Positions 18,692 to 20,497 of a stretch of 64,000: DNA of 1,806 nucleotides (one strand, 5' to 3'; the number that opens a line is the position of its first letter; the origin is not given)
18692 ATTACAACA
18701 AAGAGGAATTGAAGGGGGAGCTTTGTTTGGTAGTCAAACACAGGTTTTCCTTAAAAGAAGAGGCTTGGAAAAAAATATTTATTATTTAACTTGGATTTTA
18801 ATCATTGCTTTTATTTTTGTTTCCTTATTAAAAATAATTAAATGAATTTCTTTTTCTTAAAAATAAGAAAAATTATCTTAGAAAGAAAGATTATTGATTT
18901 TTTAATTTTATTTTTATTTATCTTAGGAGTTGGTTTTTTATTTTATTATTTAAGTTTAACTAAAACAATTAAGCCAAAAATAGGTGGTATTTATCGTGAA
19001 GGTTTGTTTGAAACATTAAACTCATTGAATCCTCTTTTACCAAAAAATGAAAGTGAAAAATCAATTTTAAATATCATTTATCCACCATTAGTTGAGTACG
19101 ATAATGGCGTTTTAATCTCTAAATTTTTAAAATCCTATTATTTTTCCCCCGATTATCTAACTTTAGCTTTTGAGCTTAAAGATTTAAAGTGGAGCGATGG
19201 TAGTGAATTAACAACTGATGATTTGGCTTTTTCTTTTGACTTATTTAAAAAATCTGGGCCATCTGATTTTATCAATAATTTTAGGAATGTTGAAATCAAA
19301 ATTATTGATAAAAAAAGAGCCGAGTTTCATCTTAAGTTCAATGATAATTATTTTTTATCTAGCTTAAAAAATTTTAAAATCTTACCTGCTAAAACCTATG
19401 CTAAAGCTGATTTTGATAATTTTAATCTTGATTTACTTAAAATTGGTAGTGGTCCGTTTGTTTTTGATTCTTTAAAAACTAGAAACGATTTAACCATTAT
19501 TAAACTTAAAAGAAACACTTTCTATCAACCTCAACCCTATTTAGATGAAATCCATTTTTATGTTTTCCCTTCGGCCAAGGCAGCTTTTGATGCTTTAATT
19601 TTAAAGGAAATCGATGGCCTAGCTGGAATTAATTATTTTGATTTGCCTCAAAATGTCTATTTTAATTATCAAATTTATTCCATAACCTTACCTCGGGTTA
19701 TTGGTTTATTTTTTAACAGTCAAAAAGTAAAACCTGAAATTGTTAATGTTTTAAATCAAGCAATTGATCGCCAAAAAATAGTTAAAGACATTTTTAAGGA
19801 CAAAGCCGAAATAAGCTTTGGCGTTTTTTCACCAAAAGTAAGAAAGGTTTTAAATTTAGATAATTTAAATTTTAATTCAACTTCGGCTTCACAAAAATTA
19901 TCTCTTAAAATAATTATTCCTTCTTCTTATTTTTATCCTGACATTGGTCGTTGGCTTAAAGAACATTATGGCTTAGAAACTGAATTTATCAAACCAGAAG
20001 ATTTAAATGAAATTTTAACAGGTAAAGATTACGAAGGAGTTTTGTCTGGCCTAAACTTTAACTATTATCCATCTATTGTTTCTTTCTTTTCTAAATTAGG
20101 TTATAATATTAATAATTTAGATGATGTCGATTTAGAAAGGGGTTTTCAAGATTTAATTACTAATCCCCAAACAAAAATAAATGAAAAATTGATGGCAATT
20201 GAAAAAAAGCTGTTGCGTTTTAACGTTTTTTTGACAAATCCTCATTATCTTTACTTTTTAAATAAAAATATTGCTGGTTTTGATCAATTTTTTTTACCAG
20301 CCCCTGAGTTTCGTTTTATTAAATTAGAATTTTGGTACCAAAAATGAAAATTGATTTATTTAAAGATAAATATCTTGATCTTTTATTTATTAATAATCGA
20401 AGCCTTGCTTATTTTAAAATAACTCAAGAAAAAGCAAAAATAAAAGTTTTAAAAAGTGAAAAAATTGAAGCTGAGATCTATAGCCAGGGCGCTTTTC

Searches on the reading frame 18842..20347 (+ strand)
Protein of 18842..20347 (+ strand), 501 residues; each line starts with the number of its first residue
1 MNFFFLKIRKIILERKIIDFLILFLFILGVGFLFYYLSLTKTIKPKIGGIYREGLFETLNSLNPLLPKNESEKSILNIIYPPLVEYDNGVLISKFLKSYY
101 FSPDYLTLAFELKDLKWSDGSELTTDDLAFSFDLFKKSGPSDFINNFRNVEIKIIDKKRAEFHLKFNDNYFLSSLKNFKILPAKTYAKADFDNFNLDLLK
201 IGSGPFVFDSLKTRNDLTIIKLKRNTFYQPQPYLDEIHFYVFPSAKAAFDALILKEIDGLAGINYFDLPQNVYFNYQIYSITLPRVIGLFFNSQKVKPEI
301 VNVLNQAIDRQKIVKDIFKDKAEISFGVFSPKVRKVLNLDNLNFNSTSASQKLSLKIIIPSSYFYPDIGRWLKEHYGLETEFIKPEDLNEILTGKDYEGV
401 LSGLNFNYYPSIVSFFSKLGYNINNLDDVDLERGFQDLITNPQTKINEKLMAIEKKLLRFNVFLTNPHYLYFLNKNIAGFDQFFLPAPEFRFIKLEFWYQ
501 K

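Call 98: search_protein_families(library=pfam, proteins=[window:18842-20347:+], max_evalue=0.00001)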
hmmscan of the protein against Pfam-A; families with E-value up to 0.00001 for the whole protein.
window:18842-20347:+ (501 aa): 1 family
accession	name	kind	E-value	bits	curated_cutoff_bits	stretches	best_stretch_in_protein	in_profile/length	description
PF00496.27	SBP_bac_5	-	3.9e-30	105.6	32.4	1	97-333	8-251/368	Bacterial extracellular solute-binding proteins, family 5 Middle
